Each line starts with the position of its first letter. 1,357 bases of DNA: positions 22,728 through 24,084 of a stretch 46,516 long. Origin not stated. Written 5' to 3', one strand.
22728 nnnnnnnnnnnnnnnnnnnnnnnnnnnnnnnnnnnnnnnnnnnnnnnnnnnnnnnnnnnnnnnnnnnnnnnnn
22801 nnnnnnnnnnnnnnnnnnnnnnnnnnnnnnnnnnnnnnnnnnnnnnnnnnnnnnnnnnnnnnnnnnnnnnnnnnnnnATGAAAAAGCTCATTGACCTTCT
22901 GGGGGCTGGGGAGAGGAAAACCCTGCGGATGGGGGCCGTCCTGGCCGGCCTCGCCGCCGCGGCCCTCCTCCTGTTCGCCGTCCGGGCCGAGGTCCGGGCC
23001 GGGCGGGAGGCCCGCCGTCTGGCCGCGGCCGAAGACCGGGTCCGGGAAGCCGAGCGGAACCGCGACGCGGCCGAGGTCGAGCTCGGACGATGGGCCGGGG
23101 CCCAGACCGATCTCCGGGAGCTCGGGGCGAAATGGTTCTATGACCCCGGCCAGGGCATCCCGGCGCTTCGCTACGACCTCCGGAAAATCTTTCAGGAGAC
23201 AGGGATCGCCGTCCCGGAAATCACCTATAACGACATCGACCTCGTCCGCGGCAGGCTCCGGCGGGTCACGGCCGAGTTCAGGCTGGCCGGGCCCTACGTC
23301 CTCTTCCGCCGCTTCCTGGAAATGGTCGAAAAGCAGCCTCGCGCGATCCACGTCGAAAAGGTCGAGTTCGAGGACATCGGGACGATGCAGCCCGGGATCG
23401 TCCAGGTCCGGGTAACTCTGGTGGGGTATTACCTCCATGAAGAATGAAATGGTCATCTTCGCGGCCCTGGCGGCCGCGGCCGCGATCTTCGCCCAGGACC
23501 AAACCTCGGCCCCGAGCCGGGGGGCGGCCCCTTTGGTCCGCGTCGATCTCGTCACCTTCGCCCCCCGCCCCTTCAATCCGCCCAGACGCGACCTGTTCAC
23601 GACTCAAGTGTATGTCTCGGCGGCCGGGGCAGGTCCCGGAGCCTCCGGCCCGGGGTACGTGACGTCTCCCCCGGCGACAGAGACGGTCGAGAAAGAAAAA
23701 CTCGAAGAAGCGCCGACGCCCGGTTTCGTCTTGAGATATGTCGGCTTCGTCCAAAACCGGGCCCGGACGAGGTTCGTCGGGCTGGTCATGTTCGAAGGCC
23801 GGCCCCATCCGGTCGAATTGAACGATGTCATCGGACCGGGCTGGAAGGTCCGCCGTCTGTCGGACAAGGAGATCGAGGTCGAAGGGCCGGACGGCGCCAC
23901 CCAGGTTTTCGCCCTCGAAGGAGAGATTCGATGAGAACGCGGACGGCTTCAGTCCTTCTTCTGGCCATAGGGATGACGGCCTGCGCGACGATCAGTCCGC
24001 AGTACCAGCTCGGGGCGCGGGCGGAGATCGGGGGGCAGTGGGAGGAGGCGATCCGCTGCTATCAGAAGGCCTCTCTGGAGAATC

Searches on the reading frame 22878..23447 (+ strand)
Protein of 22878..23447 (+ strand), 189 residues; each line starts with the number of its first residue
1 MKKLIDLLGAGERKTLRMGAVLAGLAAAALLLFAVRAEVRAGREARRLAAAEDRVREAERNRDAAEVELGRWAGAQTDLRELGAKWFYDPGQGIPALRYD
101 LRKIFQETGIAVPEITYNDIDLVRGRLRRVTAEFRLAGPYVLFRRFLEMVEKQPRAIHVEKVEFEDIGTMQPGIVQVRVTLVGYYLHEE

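Call 4: search_protein_families(library=pfam, proteins=[window:22878-23447:+], max_evalue=0.1)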
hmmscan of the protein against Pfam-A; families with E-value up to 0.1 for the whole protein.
window:22878-23447:+ (189 aa): 0 families

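Call 13: search_protein_families(library=ncbifam, proteins=[window:22878-23447:+], max_evalue=0.1)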
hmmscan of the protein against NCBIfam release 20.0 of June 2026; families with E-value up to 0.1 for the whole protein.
window:22878-23447:+ (189 aa): 1 family
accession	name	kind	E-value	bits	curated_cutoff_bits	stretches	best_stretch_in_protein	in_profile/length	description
NF040893.1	SAVMC3_10250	subfamily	0.07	13.3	50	0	3-80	10-89/234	SAVMC3_10250 family protein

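Call 53: search_protein_families(library=pfam, alignment_id=A3, max_evalue=0.05)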
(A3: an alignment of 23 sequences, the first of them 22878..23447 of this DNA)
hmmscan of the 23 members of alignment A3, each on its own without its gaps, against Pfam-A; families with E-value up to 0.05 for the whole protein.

A. member 1, window:22878-23447:+ (189 aa): 0 families

B. families by the number of members that match (of 23 scanned): 8 families
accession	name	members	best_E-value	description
PF10741.14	T2SSM_b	20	9e-08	Type II secretion system (T2SS), protein M subtype b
PF24250.1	HVO_2718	6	0.0033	Transcription regulator HVO_2718-like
PF04350.18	PilO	4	4.8e-06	Pilus assembly protein, PilO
PF04995.19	CcmD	1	6.8e-05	Heme exporter protein D (CcmD)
PF13371.12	TPR_9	1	0.00084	Tetratricopeptide repeat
PF12555.13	SteA-like_C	1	0.013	SteA-like C-terminal domain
PF20570.3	DUF6779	1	0.014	Domain of unknown function (DUF6779)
PF20970.2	MASE10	1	0.05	MASE10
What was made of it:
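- On Type IVa pilus system: PilO/GspM by orthologue Pfam hits (call 53).
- Checked: O orthologues hit T2SSM_b in 20 of 23 cases and PilO in 4 of 23 (call 53).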

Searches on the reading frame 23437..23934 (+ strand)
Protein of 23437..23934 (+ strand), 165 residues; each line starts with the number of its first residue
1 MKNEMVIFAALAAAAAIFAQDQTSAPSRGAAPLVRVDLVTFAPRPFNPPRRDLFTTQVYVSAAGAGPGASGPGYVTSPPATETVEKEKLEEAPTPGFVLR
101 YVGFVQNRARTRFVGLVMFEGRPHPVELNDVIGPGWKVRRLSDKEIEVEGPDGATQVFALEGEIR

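Call 4: search_protein_families(library=pfam, proteins=[window:23437-23934:+], max_evalue=0.1)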
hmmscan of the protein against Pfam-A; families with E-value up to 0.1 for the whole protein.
window:23437-23934:+ (165 aa): 0 families

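Call 13: search_protein_families(library=ncbifam, proteins=[window:23437-23934:+], max_evalue=0.1)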
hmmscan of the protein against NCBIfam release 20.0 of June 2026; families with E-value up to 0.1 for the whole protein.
window:23437-23934:+ (165 aa): 0 families

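Call 52: search_protein_families(library=pfam, alignment_id=A4, max_evalue=0.05)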
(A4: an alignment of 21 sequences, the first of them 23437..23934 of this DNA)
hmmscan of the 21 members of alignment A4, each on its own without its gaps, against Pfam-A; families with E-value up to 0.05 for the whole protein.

A. member 1, window:23437-23934:+ (165 aa): 0 families

B. families by the number of members that match (of 21 scanned): 4 families
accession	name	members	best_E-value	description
PF11356.14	T2SSC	4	0.00019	Type II secretion system protein C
PF16537.11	T2SSB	2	0.017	Type II secretion system protein B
PF04351.19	PilP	1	0.02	Pilus assembly protein, PilP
PF10748.14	HofP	1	0.024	DNA utilization proteins HofP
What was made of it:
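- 23437..23934 (+): P: PilP/GspC-like periplasmic protein (165 aa) with a signal or anchor sequence, a conserved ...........RDIF motif, a disordered linker and a C-terminal beta domain. Of 21 orthologues, 4 hit T2SSC (best 1.9e-4), 1 hits PilP and 1 hits HofP (call 52).
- On Type IVa pilus system: PilP is only weakly supported (call 52).
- Checked: P orthologues hit T2SSC, PilP or HofP only weakly (call 52).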
